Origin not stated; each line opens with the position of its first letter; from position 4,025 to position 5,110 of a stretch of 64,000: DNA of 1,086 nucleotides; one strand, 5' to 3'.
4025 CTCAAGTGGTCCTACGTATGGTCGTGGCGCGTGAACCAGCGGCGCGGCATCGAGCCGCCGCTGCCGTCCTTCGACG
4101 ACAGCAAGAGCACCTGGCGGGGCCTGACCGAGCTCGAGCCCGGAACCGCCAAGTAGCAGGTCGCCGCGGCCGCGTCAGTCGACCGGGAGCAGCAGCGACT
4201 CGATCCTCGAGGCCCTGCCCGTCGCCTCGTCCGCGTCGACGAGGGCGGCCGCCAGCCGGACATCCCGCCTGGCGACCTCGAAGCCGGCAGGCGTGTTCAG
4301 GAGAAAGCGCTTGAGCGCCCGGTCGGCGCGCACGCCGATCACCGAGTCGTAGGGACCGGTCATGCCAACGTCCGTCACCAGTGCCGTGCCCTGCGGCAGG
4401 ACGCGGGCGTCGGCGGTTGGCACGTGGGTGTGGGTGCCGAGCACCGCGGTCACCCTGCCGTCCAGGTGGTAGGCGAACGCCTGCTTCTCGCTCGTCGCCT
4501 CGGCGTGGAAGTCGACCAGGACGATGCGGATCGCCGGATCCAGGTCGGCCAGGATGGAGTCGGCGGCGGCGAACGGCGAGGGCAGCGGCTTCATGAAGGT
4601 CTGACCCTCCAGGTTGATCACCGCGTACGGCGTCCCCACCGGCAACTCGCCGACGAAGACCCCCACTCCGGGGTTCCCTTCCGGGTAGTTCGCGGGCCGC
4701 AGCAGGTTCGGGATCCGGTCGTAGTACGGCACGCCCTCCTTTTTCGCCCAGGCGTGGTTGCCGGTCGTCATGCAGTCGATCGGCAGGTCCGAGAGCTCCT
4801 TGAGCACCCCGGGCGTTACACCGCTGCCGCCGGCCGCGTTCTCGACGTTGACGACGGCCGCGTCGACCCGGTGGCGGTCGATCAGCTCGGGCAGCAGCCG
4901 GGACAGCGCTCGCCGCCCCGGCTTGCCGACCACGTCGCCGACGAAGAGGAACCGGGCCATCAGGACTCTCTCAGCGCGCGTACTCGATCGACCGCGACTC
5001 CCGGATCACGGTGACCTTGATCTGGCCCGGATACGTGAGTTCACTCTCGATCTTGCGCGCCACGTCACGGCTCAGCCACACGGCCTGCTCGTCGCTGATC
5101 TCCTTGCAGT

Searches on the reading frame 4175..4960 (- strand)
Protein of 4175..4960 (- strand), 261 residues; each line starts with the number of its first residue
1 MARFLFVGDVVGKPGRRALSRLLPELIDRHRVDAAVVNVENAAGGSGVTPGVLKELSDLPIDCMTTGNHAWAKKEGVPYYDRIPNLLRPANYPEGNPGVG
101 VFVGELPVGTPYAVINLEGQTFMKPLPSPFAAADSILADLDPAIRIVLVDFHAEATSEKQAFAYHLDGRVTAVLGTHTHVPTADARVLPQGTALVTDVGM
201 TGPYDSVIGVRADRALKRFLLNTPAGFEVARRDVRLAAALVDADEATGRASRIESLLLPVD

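Call 15: find_encoding_contigs(protein=window:4175-4960:-, flank=10000, max_places=3)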
Protein window:4175-4960:- (261 aa): 16 contigs read that carry it; 2 places shown.
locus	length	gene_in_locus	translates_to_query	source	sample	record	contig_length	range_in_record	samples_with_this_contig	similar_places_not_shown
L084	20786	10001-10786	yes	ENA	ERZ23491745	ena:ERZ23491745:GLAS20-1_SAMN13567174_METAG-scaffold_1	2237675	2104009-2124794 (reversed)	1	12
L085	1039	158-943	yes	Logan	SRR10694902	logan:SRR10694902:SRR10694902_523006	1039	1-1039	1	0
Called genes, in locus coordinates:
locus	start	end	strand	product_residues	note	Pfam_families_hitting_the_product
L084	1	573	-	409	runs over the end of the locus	PF00291:PALP, PF13291:ACT_4 (faint), PF01842:ACT (weak)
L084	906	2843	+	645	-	PF02824:TGS, PF07973:tRNA_SAD, PF00587:tRNA-synt_2b, PF03129:HGTP_anticodon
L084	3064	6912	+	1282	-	PF00560:LRR_1 (faint), PF12799:LRR_4 (faint), PF13855:LRR_8 (weak), PF23598:LRR_14, PF13855:LRR_8, PF10462:Peptidase_M66 (weak)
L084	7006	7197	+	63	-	PF01632:Ribosomal_L35p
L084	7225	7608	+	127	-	PF00453:Ribosomal_L20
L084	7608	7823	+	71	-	-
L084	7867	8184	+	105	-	PF05164:ZapA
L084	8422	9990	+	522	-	PF12072:RNase_Y_N, PF00013:KH_1 (weak), PF01966:HD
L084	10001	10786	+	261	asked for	PF00149:Metallophos (weak), PF13277:YmdB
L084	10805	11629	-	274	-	PF00535:Glycos_transf_2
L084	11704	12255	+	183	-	PF09411:PagL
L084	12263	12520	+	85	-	PF03966:Trm112p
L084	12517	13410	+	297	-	PF00348:polyprenyl_synt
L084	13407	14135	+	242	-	PF01479:S4, PF01728:FtsJ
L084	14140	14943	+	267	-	PF01513:NAD_kinase, PF20143:NAD_kinase_C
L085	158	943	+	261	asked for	PF00149:Metallophos (weak), PF13277:YmdB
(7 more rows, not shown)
